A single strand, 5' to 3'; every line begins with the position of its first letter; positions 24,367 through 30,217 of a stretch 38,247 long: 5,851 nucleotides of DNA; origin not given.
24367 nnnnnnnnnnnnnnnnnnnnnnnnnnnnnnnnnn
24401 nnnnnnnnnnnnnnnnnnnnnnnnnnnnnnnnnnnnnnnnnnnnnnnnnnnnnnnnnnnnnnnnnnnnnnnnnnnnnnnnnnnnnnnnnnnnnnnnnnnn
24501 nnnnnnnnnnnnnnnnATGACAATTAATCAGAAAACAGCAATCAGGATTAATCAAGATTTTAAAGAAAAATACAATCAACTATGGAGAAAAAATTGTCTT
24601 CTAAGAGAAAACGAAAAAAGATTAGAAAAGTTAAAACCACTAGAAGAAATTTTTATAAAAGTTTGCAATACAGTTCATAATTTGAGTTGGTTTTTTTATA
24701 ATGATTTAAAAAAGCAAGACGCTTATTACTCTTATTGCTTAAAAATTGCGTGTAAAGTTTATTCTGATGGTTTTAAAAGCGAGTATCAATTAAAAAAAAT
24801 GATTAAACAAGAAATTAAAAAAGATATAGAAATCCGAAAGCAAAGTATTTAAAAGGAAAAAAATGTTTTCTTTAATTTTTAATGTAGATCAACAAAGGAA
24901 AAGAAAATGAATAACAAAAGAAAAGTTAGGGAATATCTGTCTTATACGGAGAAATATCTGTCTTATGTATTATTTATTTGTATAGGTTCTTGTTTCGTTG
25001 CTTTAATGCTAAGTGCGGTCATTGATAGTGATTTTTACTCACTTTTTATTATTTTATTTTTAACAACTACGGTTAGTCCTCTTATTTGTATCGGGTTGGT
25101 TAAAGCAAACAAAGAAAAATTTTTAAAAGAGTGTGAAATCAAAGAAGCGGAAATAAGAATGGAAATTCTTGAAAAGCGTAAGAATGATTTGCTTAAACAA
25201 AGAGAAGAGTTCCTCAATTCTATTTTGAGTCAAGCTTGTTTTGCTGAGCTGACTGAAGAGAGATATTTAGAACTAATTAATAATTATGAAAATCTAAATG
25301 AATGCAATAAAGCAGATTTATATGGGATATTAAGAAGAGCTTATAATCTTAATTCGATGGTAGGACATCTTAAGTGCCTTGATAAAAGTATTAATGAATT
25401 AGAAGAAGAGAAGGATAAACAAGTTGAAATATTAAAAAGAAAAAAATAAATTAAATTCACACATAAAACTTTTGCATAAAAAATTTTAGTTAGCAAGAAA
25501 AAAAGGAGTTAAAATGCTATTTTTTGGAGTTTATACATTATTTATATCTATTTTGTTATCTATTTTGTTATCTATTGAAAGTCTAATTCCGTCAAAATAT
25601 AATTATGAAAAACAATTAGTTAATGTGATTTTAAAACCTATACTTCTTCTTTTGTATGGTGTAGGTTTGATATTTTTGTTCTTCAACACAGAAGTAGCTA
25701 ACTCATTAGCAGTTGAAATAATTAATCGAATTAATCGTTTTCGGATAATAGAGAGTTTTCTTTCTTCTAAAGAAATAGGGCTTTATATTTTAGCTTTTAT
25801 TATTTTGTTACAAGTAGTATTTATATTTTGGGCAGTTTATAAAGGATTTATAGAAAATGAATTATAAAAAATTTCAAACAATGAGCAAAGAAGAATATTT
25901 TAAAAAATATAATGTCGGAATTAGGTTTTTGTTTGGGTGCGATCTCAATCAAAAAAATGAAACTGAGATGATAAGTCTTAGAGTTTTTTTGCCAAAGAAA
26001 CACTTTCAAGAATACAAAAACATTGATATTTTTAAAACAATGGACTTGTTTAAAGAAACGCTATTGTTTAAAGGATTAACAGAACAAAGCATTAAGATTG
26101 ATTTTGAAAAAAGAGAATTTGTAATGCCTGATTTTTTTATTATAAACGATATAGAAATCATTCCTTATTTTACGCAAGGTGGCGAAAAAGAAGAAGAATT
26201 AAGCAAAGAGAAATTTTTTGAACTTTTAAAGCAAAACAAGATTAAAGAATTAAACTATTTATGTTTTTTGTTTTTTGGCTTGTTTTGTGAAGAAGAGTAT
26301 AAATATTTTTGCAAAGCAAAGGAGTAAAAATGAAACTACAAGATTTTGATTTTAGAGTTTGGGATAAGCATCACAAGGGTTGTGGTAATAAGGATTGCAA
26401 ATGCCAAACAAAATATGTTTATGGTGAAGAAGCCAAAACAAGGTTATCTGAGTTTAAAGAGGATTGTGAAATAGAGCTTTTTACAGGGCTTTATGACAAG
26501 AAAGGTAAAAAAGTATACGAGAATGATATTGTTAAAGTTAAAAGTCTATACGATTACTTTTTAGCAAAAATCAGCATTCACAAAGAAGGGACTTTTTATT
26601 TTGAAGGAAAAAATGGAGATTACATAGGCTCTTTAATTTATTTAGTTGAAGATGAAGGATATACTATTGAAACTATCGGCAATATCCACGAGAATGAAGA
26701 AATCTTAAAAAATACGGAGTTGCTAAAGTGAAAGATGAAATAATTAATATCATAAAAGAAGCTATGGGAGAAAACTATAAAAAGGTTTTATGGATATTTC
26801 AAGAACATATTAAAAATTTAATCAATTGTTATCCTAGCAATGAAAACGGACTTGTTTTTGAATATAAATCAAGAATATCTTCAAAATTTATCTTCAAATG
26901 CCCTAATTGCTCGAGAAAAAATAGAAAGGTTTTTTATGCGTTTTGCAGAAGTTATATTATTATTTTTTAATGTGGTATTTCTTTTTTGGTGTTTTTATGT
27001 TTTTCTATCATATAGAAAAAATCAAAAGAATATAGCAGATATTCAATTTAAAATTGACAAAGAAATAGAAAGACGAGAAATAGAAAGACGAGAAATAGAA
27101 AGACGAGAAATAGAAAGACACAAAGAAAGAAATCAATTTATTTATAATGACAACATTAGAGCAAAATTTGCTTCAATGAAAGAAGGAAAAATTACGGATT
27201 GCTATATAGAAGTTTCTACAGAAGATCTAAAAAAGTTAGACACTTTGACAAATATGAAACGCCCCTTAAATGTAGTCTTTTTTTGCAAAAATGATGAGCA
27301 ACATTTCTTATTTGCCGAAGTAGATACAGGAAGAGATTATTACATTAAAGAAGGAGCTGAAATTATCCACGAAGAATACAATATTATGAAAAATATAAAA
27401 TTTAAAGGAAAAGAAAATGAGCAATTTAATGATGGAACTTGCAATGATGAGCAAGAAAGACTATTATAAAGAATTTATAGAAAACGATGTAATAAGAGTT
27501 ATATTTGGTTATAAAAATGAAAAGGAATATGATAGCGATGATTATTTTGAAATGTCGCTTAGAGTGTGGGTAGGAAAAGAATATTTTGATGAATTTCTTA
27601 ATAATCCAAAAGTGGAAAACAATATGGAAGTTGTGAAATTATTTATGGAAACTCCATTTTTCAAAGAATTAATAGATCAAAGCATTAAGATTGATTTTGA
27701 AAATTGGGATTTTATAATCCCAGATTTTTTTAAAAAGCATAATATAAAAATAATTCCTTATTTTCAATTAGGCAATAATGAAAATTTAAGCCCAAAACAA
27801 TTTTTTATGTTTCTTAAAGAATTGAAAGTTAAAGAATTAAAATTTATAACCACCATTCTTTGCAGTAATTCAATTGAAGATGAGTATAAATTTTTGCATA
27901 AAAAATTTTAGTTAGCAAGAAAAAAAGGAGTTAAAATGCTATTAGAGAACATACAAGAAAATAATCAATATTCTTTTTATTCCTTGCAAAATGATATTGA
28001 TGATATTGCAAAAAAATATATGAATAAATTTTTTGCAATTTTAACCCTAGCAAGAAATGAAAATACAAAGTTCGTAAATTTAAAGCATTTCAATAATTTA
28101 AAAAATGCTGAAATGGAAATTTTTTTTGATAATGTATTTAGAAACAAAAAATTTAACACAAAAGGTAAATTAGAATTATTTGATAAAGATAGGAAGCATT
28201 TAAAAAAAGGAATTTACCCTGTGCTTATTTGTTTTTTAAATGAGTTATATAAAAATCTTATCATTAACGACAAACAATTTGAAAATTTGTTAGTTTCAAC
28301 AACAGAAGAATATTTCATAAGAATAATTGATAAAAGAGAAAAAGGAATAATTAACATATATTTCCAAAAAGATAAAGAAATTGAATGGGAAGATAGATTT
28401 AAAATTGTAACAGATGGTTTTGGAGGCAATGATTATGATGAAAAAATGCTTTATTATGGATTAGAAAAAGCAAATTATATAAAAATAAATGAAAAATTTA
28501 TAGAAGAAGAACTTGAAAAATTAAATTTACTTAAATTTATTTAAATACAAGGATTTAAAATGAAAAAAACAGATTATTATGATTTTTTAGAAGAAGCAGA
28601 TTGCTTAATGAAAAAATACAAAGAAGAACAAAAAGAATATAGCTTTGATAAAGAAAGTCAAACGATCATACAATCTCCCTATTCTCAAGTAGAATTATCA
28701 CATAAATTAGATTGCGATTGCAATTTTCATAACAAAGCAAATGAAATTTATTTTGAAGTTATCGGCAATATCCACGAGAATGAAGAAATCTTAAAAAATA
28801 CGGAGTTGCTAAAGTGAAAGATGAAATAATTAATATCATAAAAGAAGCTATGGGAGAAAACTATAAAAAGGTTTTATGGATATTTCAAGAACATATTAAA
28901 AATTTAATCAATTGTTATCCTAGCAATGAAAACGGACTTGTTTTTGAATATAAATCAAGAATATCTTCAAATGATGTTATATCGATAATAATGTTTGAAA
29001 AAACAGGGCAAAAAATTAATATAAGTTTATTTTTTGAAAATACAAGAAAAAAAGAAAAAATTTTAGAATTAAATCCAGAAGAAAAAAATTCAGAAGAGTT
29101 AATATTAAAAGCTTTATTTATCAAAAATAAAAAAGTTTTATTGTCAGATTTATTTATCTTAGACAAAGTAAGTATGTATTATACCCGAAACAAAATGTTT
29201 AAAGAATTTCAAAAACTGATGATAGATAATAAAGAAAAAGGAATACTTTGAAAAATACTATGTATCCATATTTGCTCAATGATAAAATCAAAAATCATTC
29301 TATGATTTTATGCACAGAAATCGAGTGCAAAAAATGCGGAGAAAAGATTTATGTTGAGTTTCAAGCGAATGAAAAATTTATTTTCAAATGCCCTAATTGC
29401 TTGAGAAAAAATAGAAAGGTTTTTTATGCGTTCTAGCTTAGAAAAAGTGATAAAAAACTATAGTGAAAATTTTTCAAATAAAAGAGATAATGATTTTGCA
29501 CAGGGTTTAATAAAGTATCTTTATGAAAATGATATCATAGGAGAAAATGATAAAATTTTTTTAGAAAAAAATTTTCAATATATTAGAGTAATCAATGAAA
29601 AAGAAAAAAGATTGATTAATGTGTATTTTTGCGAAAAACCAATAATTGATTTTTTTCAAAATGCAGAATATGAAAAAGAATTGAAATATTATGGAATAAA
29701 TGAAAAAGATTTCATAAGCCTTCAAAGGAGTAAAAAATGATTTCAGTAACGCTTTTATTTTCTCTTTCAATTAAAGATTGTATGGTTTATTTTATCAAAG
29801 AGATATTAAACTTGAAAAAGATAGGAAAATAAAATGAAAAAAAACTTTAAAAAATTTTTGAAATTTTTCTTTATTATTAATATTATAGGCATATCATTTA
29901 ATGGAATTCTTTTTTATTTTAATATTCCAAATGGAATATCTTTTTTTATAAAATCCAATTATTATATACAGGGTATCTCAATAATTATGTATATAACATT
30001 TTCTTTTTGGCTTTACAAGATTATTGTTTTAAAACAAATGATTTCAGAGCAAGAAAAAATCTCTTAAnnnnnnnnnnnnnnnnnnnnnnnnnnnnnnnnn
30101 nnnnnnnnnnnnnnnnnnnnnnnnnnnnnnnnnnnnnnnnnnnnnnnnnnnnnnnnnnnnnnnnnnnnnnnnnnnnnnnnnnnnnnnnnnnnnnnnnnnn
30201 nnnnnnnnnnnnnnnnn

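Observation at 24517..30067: Paralogous, mosaic accessory cassette region downstream of ssb; candidate leading-region anti-defence or establishment island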

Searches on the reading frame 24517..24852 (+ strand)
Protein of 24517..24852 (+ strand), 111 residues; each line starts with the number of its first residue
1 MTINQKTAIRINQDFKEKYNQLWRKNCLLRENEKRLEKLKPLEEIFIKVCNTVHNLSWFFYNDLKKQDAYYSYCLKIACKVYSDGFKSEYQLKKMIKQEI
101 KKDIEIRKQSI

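Call 7: search_protein_families(library=pfam, max_evalue=0.1, proteins=[window:24517-24852:+])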
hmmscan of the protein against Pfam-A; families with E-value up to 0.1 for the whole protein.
window:24517-24852:+ (111 aa): 0 families

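Call 13: search_protein_families(library=padloc, max_evalue=0.1, proteins=[window:24517-24852:+])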
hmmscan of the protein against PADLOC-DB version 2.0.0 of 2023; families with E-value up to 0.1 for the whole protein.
window:24517-24852:+ (111 aa): 0 families

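Call 14: search_protein_families(library=phrogs, max_evalue=0.01, proteins=[window:24517-24852:+])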
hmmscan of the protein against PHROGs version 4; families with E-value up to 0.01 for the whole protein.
window:24517-24852:+ (111 aa): 0 families

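Call 57: search_protein_families(library=ncbifam, max_evalue=0.01, proteins=[window:24517-24852:+])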
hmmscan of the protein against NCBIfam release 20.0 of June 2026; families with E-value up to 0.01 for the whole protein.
window:24517-24852:+ (111 aa): 0 families

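Call 98: search_dna_similar(query=window:24517-24852:+, collection=plasmids, mode=protein, max_rows=8, rows=spread, max_evalue=0.001)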
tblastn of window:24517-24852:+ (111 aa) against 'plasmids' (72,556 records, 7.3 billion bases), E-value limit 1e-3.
Records with a match: 18; places in all: 18; records where one place covers at least 80% of the query: 17.
Best place of each record, by identity: >=99% 16; 95-99% 2.
By first word of the organism name: Campylobacter 18.
By predicted mobility (MOB-suite, as given by PLSDB): conjugative 18.
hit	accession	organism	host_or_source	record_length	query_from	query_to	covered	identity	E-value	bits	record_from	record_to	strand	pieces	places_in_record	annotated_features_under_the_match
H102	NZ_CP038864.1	Campylobacter jejuni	mouse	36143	1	111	100%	100.0%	2e-53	185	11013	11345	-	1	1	hypothetical protein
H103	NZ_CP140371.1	Campylobacter jejuni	-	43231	1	111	100%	100.0%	2e-53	185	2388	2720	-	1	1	hypothetical protein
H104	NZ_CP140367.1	Campylobacter jejuni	human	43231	1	111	100%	100.0%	2e-53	185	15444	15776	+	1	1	hypothetical protein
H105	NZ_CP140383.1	Campylobacter jejuni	-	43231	1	111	100%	100.0%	2e-53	185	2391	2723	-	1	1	hypothetical protein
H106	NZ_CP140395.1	Campylobacter jejuni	-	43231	1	111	100%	100.0%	2e-53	185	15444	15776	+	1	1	hypothetical protein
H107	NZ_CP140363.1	Campylobacter jejuni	human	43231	1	111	100%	100.0%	2e-53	185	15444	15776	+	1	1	hypothetical protein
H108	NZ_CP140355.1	Campylobacter jejuni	-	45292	1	111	100%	100.0%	2e-53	185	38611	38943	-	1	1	hypothetical protein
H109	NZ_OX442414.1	Campylobacter coli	-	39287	1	65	59%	98.5%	5e-22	96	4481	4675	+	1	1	hypothetical protein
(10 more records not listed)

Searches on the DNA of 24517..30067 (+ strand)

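Call 87: search_dna_similar(query=window:24517-30067:+, collection=phages, mode=distant, max_rows=10)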
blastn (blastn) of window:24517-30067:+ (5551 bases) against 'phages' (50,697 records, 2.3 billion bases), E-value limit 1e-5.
Records with a match: 34; places in all: 35; records where one place covers at least 80% of the query: 0.
Best place of each record, by identity: >=99% 1; 90-95% 5; 80-90% 13; 60-80% 15.
By first word of the organism name: Campylobacter 32; Bacteriophage 2.
By host as written in the record: Campylobacter jejuni NCTC12662 12; Campylobacter jejuni 4; - 4; Campylobacter jejuni NCTC12658 2; Campylobacter sp. 2; Campylobacter coli CAN 10 1; Campylobacter jejuni 49 1; Campylobacter jejuni L26 1; and 7 more.
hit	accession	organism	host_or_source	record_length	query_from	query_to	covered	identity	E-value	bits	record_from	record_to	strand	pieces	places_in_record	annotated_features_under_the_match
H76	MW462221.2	Campylobacter phage CAM-P21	Campylobacter coli CAN 10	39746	1797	2194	5%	81.8%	5e-58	297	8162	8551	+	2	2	hypothetical protein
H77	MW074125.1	Campylobacter phage CJLB-12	Campylobacter jejuni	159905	1802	2019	4%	99.1%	1e-102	381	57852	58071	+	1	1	hypothetical protein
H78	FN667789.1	Campylobacter phage CPt10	-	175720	1803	2014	4%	89.3%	2e-70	276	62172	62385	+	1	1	hypothetical phage protein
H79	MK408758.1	Campylobacter phage CP20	Campylobacter jejuni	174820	1803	2014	4%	89.3%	2e-70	276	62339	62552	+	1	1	hypothetical protein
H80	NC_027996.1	Campylobacter phage CPt10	-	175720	1803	2014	4%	89.3%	2e-70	276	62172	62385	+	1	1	hypothetical protein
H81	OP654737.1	Campylobacter phage vB_CjeM_WX1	Campylobacter jejuni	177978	1802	1996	4%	89.8%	1e-65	259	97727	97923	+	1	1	YopX protein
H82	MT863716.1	Campylobacter phage F348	Campylobacter jejuni NCTC12658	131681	1803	2013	4%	76.3%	1e-34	156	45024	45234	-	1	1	putative YopX protein | hypothetical protein | ribosome_binding_site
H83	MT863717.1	Campylobacter phage F352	Campylobacter jejuni NCTC12658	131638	1803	2013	4%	76.3%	1e-34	156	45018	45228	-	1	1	putative YopX protein | hypothetical protein | ribosome_binding_site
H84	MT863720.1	Campylobacter phage F357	Campylobacter jejuni NCTC12662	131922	1803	2013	4%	76.3%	1e-34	156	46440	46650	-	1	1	putative YopX protein | hypothetical protein | ribosome_binding_site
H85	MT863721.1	Campylobacter phage F358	Campylobacter jejuni NCTC12662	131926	1803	2013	4%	76.3%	1e-34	156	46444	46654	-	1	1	putative YopX protein | hypothetical protein | ribosome_binding_site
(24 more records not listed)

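Call 88: get_annotated_region(hit=H77, flank=4000)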
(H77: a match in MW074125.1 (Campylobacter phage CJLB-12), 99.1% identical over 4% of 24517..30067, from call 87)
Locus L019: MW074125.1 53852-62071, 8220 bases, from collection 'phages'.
description: Campylobacter phage CJLB-12, complete genome.
organism: Campylobacter phage CJLB-12 (NCBI taxid 2780170)
taxonomy: Viruses; Duplodnaviria; Heunggongvirae; Uroviricota; Caudoviricetes; Eucampyvirinae; Firehammervirus
host: Campylobacter jejuni; source: poultry feces; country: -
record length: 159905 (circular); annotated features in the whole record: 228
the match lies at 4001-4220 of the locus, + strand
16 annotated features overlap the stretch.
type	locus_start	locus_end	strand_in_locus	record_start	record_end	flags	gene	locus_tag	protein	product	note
CDS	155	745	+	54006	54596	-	-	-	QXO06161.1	hypothetical protein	-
CDS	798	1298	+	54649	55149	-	-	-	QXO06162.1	hypothetical protein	-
CDS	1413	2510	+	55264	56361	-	-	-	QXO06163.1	putative ATPase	Predicted ATPase related to phosphate starvation-inducible protein PhoH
CDS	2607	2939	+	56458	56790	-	-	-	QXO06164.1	hypothetical protein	-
CDS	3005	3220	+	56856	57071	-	-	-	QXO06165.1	hypothetical protein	-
CDS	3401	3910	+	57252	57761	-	-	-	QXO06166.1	hypothetical protein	-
CDS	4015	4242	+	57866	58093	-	-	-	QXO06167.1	hypothetical protein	-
CDS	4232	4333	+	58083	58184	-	-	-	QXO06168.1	hypothetical protein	-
CDS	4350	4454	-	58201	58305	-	-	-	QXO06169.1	hypothetical protein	-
CDS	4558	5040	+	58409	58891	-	-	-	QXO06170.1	hypothetical protein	-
CDS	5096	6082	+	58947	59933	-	-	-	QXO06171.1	hypothetical protein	-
CDS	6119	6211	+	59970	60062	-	-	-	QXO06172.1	hypothetical protein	-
CDS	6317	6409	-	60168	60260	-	-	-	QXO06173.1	hypothetical protein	-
CDS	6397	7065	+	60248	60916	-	-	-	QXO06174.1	hypothetical protein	-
CDS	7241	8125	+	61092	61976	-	-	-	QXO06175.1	hypothetical protein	-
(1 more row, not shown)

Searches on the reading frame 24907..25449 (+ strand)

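Call 7: search_protein_families(library=pfam, max_evalue=0.1, proteins=[window:24907-25449:+])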
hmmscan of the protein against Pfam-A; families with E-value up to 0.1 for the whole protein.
window:24907-25449:+ (180 aa): 1 family
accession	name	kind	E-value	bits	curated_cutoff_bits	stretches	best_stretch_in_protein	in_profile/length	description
PF12630.12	Pox_polyA_pol_N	-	0.045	14.6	27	1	60-89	42-71/108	Poxvirus poly(A) polymerase N-terminal domain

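Call 13: search_protein_families(library=padloc, max_evalue=0.1, proteins=[window:24907-25449:+])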
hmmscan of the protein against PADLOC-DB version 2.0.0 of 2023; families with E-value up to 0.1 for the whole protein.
window:24907-25449:+ (180 aa): 0 families

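Call 14: search_protein_families(library=phrogs, max_evalue=0.01, proteins=[window:24907-25449:+])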
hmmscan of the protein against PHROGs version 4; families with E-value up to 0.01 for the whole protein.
window:24907-25449:+ (180 aa): 0 families

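Call 57: search_protein_families(library=ncbifam, max_evalue=0.01, proteins=[window:24907-25449:+])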
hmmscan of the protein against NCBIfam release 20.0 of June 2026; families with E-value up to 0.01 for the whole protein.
window:24907-25449:+ (180 aa): 0 families
